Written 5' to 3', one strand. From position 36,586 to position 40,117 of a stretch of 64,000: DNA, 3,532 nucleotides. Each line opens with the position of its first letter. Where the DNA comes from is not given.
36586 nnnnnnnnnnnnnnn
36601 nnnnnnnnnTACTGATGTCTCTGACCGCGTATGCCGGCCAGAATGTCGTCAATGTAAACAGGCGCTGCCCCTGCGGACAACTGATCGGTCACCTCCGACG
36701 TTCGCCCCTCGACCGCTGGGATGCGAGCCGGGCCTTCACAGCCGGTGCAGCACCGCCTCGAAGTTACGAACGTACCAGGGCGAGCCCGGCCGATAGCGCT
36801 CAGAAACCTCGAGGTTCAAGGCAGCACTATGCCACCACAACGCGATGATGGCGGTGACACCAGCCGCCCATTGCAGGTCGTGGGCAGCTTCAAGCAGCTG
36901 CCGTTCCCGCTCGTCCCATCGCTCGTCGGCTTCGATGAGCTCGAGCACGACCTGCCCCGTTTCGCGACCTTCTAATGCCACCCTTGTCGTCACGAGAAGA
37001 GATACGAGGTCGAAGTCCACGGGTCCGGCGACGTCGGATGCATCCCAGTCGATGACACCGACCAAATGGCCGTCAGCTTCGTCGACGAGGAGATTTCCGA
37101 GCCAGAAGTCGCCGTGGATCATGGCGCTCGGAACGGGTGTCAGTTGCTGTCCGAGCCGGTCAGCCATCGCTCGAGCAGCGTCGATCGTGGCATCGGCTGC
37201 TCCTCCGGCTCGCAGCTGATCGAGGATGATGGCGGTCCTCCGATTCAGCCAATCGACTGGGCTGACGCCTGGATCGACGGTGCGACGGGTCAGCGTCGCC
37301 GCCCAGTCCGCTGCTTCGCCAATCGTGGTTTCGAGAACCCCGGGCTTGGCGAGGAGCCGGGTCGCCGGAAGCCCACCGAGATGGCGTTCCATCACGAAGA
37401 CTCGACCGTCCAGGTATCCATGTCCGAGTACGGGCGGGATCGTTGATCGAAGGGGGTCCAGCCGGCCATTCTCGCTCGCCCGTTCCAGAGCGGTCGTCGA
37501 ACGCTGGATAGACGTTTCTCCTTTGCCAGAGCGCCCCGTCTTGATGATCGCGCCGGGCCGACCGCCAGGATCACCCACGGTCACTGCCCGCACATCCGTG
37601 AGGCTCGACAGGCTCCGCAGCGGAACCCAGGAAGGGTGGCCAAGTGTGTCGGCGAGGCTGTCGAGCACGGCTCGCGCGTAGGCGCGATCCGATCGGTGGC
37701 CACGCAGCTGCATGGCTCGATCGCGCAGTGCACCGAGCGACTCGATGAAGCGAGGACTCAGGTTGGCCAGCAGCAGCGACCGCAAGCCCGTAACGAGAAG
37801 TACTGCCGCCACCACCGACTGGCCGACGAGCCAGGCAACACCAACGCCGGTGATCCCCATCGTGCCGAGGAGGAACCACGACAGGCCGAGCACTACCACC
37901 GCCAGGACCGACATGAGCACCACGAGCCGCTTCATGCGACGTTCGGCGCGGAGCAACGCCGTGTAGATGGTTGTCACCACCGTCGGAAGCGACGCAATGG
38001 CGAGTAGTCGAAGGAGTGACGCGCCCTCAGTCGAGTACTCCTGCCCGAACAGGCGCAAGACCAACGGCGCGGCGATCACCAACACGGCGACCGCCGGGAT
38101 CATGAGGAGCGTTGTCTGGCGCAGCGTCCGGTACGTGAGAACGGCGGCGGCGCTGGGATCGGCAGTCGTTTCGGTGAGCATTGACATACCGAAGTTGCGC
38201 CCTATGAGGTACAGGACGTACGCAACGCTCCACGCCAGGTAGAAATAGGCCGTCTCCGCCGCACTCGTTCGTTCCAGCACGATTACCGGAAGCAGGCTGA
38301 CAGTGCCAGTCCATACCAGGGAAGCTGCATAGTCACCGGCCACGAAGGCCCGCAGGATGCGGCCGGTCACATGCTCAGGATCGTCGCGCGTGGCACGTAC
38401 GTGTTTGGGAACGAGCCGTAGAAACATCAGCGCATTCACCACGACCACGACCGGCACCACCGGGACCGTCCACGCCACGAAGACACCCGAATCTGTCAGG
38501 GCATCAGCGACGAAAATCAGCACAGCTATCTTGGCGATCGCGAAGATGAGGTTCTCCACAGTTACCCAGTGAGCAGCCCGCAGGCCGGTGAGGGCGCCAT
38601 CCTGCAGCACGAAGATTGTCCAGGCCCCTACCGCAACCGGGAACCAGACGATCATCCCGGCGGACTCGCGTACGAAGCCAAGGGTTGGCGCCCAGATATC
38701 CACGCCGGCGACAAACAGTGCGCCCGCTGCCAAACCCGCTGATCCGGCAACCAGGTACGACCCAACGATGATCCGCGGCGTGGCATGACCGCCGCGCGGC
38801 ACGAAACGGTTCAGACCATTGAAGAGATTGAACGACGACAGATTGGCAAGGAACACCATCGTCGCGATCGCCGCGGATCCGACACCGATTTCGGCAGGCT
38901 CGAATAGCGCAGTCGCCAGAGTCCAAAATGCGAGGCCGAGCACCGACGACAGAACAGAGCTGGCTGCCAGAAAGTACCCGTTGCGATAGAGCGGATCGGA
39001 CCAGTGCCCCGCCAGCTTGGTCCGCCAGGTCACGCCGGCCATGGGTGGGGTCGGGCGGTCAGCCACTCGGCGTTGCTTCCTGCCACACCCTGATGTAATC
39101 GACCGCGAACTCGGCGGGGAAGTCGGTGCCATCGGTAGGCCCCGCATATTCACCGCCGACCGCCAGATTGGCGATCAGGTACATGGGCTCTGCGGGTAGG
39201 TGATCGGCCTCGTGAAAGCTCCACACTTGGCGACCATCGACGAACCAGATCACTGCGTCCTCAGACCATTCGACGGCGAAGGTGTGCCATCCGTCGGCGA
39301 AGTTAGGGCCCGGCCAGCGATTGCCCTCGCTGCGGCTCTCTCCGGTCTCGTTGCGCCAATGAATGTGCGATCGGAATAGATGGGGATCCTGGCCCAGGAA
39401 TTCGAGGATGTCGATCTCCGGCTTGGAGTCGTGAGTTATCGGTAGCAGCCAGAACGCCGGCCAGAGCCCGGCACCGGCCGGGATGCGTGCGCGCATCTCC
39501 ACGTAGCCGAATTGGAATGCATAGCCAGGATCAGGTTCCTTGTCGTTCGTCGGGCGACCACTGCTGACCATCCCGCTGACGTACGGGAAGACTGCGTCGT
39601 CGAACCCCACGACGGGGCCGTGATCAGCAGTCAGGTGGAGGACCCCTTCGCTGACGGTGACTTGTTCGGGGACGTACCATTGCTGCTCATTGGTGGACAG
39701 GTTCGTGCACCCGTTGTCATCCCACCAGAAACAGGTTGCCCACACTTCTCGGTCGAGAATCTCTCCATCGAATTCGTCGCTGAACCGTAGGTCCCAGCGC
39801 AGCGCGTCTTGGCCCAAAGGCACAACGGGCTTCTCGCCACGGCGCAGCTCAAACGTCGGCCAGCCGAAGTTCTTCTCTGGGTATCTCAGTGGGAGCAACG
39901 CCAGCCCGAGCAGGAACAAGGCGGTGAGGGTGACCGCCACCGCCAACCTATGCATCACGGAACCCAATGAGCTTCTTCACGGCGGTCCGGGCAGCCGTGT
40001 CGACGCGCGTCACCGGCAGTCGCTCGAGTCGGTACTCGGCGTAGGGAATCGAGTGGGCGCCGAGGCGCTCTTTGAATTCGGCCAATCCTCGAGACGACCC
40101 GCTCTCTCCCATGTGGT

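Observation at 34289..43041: Nine-gene same-strand cell-envelope polysaccharide operon containing a flippase-kinase fusion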

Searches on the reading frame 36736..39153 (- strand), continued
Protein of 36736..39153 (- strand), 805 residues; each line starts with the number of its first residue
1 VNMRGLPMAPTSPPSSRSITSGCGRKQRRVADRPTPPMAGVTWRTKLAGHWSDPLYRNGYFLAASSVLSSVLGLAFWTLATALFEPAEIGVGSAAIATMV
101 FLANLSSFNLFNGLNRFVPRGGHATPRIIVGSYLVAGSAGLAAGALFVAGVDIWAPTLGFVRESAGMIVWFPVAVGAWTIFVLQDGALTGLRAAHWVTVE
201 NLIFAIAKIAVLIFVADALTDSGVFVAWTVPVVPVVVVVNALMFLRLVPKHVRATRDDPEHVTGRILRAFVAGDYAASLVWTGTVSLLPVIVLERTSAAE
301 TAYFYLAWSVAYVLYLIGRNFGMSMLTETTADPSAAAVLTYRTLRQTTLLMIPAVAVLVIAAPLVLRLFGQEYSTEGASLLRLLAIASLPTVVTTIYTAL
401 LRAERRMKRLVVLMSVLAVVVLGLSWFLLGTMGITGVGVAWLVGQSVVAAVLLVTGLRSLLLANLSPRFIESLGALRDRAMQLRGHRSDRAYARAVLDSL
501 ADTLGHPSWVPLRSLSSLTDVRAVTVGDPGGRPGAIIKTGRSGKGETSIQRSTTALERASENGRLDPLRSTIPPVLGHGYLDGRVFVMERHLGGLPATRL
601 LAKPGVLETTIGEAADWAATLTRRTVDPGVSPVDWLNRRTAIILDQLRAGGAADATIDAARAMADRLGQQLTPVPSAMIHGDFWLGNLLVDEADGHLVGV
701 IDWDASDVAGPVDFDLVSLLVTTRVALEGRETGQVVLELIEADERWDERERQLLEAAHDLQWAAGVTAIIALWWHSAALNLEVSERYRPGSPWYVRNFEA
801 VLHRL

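Call 52: find_encoding_contigs(protein=P0081, flank=10000, max_places=1)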
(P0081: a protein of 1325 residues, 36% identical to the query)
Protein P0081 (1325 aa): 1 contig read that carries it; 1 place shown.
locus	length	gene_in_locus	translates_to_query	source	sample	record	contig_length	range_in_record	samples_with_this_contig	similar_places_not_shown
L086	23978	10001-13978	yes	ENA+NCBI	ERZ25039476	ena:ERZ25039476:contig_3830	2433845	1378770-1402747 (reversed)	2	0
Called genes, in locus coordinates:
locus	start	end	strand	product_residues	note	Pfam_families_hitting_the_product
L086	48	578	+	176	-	PF19853:DUF6328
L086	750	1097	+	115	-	-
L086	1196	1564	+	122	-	PF00903:Glyoxalase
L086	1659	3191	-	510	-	PF00512:HisKA, PF02518:HATPase_c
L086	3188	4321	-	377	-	-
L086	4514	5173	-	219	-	PF00072:Response_reg, PF00486:Trans_reg_C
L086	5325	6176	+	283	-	PF00535:Glycos_transf_2, PF13641:Glyco_tranf_2_3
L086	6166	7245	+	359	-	PF02388:FemAB (weak), PF13480:Acetyltransf_6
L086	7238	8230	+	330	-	PF00535:Glycos_transf_2, PF13641:Glyco_tranf_2_3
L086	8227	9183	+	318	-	PF00535:Glycos_transf_2, PF13641:Glyco_tranf_2_3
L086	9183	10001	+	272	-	PF01522:Polysacc_deac_1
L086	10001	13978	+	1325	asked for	PF01636:APH, PF07914:DUF1679 (weak)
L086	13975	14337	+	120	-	-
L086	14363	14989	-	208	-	PF07885:Ion_trans_2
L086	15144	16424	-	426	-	PF26550:Tricorn_2nd, PF07676:PD40 (faint), PF02897:Peptidase_S9_N (faint), PF26549:Tricorn_N (weak), PF26550:Tricorn_2nd, PF26549:Tricorn_N (weak), PF00353:HemolysinCabind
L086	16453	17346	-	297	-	PF00378:ECH_1, PF16113:ECH_2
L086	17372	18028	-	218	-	PF00578:AhpC-TSA, PF08534:Redoxin, PF10417:1-cysPrx_C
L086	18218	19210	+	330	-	PF00990:GGDEF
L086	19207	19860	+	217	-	PF01209:Ubie_methyltran, PF13489:Methyltransf_23, PF13847:Methyltransf_31 (weak), PF08241:Methyltransf_11, PF08242:Methyltransf_12, PF13649:Methyltransf_25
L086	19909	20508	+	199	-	-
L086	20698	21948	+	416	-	PF09423:PhoD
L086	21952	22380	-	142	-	-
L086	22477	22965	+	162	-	PF04542:Sigma70_r2, PF08281:Sigma70_r4_2, PF04545:Sigma70_r4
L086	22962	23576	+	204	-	PF02870:Methyltransf_1N (weak), PF01035:DNA_binding_1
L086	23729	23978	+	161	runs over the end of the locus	PF00196:GerE (weak), PF13384:HTH_23 (weak), PF08279:HTH_11 (weak)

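Call 59: search_protein_families(library=pfam, proteins=[L047:11172-14291:+, L021:11273-12556:+, L047:14288-15406:+, P0090, P0109], max_evalue=0.01)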
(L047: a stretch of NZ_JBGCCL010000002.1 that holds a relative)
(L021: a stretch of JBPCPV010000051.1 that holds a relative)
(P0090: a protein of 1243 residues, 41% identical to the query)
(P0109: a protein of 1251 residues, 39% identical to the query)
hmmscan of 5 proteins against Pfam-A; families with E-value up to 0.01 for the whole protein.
L047:11172-14291:+ (1039 aa): 1 family
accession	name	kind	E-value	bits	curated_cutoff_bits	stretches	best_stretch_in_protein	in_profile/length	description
PF08282.18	Hydrolase_3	-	7.7e-05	23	20.9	0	858-907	178-226/255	haloacid dehalogenase-like hydrolase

L021:11273-12556:+ (427 aa): 3 families
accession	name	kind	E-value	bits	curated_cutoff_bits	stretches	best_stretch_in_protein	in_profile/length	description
PF02223.23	Thymidylate_kin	-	0.0014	18.7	27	0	314-407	78-180/185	Thymidylate kinase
PF14907.12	NTP_transf_5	-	0.0024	17.9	31.2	1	44-145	95-194/249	Uncharacterised nucleotidyltransferase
PF13555.12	AAA_29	-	0.0041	17.3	27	0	235-263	16-43/61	P-loop containing region of AAA domain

L047:14288-15406:+ (372 aa): 2 families
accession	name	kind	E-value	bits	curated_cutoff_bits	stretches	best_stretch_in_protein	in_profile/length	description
PF01636.29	APH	-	1.5e-20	74.4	23.2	1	78-287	9-211/239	Phosphotransferase enzyme family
PF19974.5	TCAD9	-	1e-06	28.6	40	1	206-368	285-426/429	Ternary complex associated domain 9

P0090 (1243 aa): 3 families
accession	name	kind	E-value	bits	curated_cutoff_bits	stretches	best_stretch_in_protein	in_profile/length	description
PF02223.23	Thymidylate_kin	-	1.6e-05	25.1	27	0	770-830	74-134/185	Thymidylate kinase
PF14907.12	NTP_transf_5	-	0.0036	17.3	31.2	1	506-609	95-196/249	Uncharacterised nucleotidyltransferase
PF13521.12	AAA_28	-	0.007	17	27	0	706-787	2-85/164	AAA domain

P0109 (1251 aa): 3 families
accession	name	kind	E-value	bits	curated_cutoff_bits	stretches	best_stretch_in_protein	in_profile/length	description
PF01636.29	APH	-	6.3e-16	59.3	23.2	1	963-1156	21-210/239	Phosphotransferase enzyme family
PF14907.12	NTP_transf_5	-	1.1e-06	28.9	31.2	1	491-616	90-209/249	Uncharacterised nucleotidyltransferase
PF02223.23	Thymidylate_kin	-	0.00052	20.2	27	0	765-837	78-152/185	Thymidylate kinase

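Call 77: search_protein_representatives(alignment_id=A2)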
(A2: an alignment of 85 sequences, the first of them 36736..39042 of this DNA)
Query: 85 sequences, 789 profile positions. Proteins with E-value up to 0.001 (for the whole library): 16429; up to 1e-10: 9017; up to 1e-30: 4183. The best 150 are listed.
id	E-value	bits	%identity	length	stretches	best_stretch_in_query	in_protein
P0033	0.0e+00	1059.2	-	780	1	12-788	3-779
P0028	0.0e+00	1044.7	-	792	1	3-789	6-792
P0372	0.0e+00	1035.9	-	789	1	1-789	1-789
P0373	0.0e+00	1035.6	-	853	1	7-789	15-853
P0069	0.0e+00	1023.9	-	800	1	2-789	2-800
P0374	0.0e+00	1022.9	-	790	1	1-788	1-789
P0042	4.5e-294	994.1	-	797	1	4-789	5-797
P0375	1.8e-293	992.2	-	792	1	6-788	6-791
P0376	2.8e-291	984.9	-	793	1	8-788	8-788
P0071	6.9e-291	983.6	-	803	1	11-787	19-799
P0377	7.1e-291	983.6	-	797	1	9-789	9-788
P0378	5.6e-287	970.7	-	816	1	1-787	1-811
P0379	5.0e-285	964.2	-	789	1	8-789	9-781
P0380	1.9e-284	962.3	-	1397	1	10-789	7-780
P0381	3.3e-284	961.5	-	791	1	7-789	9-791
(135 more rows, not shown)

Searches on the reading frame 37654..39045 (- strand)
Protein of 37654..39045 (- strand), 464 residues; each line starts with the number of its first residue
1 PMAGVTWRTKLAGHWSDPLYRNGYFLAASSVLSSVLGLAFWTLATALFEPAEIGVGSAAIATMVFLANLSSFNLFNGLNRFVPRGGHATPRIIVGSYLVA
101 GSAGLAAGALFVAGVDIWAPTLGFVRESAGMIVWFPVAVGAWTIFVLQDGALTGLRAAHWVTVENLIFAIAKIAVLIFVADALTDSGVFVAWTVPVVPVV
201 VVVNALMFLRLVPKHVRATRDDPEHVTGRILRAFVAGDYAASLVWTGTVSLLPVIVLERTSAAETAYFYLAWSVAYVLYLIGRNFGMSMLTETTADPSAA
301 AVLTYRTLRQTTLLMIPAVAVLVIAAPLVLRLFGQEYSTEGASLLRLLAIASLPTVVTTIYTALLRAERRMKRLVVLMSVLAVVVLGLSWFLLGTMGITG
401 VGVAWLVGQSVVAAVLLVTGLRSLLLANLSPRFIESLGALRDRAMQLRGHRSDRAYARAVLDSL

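Call 6: search_protein_families(library=pfam, proteins=[window:37654-39045:-], max_evalue=10)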
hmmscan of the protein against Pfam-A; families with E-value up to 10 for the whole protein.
window:37654-39045:- (464 aa): 1 family
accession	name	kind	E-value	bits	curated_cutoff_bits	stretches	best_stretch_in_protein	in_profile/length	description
PF04906.18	Tweety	-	1.2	8.2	31.8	1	360-403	218-261/431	Tweety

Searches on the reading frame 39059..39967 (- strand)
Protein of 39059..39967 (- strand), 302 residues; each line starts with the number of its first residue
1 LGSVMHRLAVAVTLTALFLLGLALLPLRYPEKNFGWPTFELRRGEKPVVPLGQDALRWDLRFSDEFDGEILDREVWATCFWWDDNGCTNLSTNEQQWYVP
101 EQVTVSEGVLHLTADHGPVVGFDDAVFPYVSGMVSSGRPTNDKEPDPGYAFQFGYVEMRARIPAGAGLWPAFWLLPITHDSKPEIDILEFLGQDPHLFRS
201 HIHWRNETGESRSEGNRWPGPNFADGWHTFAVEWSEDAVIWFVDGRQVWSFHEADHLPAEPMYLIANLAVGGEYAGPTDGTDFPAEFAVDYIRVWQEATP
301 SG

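Call 4: search_protein_families(library=pfam, proteins=[window:39059-39967:-], max_evalue=0.01)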
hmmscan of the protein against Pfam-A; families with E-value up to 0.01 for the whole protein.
window:39059-39967:- (302 aa): 2 families
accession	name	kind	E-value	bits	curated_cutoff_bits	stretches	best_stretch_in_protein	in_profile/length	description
PF00722.28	Glyco_hydro_16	-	1.2e-24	87.1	22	1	150-279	39-167/175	Glycosyl hydrolases family 16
PF03935.22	SKN1_KRE6_Sbg1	-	1.3e-16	60.6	30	2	53-175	112-222/501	Beta-glucan synthesis-associated protein SKN1/KRE6/Sbg1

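Call 5: search_protein_families(library=ncbifam, proteins=[window:39059-39967:-], max_evalue=0.01)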
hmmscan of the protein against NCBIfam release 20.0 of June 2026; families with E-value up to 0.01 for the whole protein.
window:39059-39967:- (302 aa): 4 families
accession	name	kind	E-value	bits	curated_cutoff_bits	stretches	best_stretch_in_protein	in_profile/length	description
NF052454.1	BtaGlycanEglC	equivalog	2.4e-41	142.1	700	1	58-295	217-456/459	endo-1,3-1,4-beta-glycanase EglC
NF041449.1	K_carrageenase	equivalog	1.3e-11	44.2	350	2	225-296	202-282/283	kappa-carrageenase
NF047856.1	BGlucanaseBglS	equivalog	7.3e-11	42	300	1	80-271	38-209/237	beta-glucanase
NF052392.1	BetGlycExoK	equivalog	1.4e-07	31.2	350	1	62-262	35-209/261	endo-1,3-1,4-beta-glycanase ExoK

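Call 75: find_encoding_contigs(protein=window:39059-39955:-, flank=3000, max_places=3)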
Protein window:39059-39955:- (298 aa): no gene with exactly this product is on record in the collection.
